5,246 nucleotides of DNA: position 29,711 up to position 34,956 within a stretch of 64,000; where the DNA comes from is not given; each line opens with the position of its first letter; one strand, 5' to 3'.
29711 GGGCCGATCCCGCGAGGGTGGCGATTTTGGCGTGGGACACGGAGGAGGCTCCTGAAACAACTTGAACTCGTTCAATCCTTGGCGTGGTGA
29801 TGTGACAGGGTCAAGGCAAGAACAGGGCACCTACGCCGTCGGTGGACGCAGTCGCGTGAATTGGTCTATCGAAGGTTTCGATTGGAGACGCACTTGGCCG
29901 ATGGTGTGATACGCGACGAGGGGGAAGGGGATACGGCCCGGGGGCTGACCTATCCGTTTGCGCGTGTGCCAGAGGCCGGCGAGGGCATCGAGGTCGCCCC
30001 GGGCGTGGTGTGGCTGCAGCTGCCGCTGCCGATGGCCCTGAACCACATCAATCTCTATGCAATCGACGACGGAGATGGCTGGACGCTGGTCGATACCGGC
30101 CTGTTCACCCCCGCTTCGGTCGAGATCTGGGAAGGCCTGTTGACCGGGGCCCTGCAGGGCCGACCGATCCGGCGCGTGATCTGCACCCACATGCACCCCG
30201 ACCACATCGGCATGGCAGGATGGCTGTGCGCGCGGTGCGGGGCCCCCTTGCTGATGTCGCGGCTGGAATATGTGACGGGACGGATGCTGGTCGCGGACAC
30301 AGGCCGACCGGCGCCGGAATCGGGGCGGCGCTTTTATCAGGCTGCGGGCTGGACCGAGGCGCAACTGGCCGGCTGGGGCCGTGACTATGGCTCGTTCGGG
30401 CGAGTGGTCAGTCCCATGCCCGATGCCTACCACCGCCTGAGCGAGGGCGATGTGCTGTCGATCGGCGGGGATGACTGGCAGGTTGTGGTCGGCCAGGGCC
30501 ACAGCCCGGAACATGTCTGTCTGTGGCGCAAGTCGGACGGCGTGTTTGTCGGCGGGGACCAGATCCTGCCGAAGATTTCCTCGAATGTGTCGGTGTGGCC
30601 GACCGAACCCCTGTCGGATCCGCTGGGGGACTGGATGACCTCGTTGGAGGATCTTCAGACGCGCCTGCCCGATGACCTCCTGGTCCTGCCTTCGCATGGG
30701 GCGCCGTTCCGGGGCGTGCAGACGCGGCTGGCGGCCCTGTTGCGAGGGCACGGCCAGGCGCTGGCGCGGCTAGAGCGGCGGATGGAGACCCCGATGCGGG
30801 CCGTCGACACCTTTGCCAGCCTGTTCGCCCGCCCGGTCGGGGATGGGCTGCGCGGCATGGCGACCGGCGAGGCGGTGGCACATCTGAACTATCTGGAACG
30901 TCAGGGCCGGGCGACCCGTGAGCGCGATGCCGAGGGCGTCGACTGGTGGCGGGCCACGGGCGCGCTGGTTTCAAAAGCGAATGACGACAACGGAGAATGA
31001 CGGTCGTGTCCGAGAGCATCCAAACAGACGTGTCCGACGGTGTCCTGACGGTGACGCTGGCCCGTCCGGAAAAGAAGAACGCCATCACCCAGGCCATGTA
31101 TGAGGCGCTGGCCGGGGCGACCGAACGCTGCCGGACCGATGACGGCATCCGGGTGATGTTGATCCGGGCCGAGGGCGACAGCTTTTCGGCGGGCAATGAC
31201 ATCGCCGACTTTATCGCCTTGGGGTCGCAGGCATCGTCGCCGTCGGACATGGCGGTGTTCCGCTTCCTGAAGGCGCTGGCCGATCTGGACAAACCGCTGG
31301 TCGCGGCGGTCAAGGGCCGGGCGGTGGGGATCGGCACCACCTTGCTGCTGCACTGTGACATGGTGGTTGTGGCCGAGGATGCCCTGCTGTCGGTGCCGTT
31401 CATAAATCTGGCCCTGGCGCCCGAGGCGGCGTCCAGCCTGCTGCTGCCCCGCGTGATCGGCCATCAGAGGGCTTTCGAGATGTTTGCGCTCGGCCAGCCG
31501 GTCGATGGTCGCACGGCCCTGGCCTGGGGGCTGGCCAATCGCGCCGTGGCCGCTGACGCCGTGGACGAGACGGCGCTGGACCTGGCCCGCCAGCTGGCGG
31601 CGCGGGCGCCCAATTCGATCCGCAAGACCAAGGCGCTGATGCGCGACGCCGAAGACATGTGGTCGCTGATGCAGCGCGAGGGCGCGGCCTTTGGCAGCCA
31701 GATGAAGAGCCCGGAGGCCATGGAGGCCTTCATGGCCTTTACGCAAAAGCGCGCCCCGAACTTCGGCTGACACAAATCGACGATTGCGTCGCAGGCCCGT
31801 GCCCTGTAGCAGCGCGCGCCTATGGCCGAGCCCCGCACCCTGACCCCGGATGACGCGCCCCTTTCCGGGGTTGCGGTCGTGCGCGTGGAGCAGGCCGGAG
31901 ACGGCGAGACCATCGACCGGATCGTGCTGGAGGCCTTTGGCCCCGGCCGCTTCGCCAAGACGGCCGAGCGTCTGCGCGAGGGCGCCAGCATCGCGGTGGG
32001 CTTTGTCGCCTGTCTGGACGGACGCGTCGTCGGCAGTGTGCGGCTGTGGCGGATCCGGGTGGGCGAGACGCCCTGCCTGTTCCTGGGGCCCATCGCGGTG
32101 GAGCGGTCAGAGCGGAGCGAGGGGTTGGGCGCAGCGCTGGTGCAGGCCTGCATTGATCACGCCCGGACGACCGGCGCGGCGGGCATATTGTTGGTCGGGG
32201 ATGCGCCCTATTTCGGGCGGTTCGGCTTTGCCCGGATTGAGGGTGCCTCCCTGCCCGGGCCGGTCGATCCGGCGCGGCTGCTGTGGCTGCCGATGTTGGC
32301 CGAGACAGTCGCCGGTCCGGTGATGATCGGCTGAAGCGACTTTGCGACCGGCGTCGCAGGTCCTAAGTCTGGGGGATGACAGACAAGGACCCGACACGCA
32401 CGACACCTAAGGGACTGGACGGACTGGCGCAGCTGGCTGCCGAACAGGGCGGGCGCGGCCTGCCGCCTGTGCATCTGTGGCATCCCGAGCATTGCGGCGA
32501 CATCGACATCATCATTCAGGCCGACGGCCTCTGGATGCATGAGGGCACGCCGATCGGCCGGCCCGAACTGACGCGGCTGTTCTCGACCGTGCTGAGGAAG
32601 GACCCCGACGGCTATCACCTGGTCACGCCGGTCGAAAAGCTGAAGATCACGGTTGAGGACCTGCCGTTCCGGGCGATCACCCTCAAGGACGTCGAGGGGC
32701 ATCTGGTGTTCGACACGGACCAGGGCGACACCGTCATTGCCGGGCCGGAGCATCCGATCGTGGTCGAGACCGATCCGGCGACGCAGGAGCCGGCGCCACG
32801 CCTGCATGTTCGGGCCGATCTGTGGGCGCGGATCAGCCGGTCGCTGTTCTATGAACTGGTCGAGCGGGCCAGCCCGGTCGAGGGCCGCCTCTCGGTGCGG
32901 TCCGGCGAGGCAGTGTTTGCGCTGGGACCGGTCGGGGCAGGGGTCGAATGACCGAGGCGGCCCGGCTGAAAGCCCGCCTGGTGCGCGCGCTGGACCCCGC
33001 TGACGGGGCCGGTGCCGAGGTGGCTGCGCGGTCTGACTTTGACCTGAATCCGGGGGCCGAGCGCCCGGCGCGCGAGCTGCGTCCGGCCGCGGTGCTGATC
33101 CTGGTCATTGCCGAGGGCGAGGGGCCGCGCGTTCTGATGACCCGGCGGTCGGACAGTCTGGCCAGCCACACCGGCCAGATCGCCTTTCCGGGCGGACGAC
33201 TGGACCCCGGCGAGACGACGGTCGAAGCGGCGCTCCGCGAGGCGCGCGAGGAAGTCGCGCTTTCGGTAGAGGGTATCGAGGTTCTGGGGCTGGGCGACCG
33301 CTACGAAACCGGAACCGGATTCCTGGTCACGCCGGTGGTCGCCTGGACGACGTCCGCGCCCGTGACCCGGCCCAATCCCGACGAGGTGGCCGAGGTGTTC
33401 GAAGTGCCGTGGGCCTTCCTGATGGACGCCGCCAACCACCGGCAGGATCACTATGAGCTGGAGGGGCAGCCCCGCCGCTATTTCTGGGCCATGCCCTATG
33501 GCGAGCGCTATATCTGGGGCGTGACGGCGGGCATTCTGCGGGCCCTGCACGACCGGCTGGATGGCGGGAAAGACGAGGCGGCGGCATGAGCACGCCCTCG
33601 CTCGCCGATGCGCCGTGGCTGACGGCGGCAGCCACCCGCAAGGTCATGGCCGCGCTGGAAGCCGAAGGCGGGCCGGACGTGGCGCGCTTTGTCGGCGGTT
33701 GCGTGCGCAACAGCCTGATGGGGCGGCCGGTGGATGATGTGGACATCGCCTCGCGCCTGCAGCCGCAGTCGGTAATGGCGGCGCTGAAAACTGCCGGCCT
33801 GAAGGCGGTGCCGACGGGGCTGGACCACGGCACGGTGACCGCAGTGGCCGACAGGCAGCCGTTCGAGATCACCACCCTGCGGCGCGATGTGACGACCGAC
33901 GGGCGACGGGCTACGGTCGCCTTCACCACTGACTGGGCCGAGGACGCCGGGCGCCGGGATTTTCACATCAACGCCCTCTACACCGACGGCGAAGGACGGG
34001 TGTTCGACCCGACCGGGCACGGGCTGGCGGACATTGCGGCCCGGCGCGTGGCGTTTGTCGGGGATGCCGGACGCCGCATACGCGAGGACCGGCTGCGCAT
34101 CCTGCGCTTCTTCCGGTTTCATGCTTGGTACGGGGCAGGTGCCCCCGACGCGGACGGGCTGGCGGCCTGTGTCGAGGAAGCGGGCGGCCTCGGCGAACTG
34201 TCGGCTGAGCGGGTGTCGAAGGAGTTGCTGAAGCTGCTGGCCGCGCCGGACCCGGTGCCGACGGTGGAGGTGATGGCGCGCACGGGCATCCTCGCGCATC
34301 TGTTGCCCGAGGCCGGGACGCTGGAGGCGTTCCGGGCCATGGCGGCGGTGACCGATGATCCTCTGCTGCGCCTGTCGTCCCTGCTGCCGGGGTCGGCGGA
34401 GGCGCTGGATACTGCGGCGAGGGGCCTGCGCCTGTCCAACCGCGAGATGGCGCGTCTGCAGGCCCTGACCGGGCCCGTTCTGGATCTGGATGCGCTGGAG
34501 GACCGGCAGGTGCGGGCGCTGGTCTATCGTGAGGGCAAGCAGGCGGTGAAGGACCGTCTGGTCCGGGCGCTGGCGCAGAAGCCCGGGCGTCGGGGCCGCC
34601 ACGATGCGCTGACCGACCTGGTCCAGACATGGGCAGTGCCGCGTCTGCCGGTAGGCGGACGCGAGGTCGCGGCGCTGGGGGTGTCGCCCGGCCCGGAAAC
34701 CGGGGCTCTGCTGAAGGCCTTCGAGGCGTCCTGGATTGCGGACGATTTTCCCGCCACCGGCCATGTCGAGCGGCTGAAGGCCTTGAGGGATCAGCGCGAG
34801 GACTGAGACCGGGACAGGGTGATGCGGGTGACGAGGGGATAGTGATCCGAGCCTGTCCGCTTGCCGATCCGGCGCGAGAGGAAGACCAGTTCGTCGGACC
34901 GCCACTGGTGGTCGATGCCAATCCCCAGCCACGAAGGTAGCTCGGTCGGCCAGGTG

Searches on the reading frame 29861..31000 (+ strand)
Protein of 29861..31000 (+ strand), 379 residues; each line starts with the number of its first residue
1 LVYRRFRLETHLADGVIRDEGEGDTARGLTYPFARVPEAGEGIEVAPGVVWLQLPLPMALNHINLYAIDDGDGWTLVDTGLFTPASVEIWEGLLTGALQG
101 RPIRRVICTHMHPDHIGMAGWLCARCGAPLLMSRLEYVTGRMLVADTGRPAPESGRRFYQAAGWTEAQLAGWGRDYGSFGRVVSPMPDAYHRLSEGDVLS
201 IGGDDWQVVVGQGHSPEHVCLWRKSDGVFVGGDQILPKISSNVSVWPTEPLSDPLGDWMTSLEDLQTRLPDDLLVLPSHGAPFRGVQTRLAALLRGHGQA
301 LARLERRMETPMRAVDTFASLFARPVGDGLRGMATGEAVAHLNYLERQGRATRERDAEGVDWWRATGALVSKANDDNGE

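Call 8: search_protein_families(library=pfam, proteins=[window:29861-31000:+], max_evalue=0.001)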
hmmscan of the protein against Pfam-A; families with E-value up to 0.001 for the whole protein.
window:29861-31000:+ (379 aa): 2 families
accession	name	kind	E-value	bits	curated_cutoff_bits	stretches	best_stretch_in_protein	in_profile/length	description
PF00753.33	Lactamase_B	-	6e-27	95.3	22.7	1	63-279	6-196/196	Metallo-beta-lactamase superfamily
PF21221.3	B_lactamase-like_C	-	6.3e-08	32.7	27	1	309-350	4-45/46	Metallo-beta-lactamase-like, C-terminal domain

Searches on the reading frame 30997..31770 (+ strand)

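Call 8: search_protein_families(library=pfam, proteins=[window:30997-31770:+], max_evalue=0.001)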
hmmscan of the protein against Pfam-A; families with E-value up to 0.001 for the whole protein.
window:30997-31770:+ (257 aa): 2 families
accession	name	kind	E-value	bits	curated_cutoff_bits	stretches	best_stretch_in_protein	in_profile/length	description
PF00378.25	ECH_1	-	3.4e-46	158.1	27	1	13-256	3-248/251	Enoyl-CoA hydratase/isomerase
PF16113.10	ECH_2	-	8.5e-28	98.2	27.2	1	18-210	3-201/335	Enoyl-CoA hydratase/isomerase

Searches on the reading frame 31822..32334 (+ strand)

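Call 7: search_protein_families(library=pfam, proteins=[window:31822-32334:+], max_evalue=0.001)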
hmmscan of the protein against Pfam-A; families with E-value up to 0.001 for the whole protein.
window:31822-32334:+ (170 aa): 2 families
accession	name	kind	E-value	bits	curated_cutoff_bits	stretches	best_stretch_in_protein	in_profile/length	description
PF00583.31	Acetyltransf_1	-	1.9e-11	44.7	20.7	1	52-124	29-98/116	Acetyltransferase (GNAT) family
PF13508.13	Acetyltransf_7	-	5e-07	30.4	27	1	61-137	6-83/84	Acetyltransferase (GNAT) domain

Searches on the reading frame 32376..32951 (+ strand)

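Call 7: search_protein_families(library=pfam, proteins=[window:32376-32951:+], max_evalue=0.001)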
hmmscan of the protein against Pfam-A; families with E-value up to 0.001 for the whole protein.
window:32376-32951:+ (191 aa): 2 families
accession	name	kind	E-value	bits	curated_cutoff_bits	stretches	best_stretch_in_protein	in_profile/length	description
PF06938.16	DUF1285_N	-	1.1e-32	112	29.3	1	30-95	1-66/67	Domain of unknown function (DUF1285), N-terminal domain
PF21028.2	DUF1285_C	-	1.5e-23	83.3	29.3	1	97-183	1-95/95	Protein of unknown function (DUF1285), C-terminal domain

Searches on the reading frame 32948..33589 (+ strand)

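Call 7: search_protein_families(library=pfam, proteins=[window:32948-33589:+], max_evalue=0.001)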
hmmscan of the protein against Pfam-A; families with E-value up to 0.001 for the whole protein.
window:32948-33589:+ (213 aa): 1 family
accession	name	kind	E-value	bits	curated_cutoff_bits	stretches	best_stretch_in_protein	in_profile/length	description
PF00293.34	NUDIX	-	5.2e-18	65.8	21.1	1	45-169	2-128/134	NUDIX domain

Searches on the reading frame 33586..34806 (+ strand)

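Call 7: search_protein_families(library=pfam, proteins=[window:33586-34806:+], max_evalue=0.001)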
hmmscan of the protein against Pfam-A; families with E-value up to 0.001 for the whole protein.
window:33586-34806:+ (406 aa): 2 families
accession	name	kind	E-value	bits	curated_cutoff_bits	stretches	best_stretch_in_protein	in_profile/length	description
PF01743.26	PolyA_pol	-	2.1e-26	93.2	23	1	33-155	1-125/126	Poly A polymerase head domain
PF12627.12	PolyA_pol_RNAbd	-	5.6e-11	42.5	22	1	192-243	9-60/64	Probable RNA and SrmB- binding site of polymerase A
